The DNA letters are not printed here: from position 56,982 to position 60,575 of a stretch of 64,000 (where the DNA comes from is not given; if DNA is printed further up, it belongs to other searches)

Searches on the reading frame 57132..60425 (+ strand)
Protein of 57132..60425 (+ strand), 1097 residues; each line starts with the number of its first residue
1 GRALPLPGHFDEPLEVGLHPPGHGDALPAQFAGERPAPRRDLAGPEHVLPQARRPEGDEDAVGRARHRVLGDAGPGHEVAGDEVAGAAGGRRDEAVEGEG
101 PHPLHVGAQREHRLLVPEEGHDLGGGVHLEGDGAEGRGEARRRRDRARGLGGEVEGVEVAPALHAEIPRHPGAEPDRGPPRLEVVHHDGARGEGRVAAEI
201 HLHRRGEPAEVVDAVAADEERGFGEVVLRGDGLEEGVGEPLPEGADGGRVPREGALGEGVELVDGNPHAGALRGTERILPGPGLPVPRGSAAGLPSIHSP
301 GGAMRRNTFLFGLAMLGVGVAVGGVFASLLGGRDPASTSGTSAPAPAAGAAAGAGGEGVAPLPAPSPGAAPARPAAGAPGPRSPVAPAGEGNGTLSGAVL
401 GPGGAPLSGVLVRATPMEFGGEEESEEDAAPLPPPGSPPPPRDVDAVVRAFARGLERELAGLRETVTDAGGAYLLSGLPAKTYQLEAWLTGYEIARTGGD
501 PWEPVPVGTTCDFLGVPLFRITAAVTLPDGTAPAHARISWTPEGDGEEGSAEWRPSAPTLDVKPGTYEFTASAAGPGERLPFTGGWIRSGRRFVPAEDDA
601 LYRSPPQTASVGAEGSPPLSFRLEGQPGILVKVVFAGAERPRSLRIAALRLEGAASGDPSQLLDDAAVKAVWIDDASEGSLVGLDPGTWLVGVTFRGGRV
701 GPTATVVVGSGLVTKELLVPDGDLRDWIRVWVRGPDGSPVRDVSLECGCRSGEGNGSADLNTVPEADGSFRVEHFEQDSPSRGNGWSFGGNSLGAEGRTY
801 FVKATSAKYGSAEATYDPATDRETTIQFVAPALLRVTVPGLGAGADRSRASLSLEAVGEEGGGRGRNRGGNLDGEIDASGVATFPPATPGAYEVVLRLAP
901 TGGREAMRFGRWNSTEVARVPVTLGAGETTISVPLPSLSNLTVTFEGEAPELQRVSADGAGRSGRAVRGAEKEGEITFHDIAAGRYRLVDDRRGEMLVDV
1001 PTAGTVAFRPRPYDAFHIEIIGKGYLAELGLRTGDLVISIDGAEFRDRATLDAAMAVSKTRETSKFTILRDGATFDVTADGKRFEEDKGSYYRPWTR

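Call 23: search_protein_families(library=pfam, proteins=[window:57132-60425:+], max_evalue=0.001)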
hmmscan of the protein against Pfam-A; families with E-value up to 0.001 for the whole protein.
window:57132-60425:+ (1097 aa): 2 families
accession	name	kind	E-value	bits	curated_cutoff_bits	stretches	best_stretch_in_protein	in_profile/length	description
PF13620.12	CarboxypepD_reg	-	5.2e-07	30.3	32.3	1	463-496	30-63/82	Carboxypeptidase regulatory-like domain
PF13180.12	PDZ_2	-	1.2e-05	25.9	27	1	1028-1078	27-77/80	PDZ domain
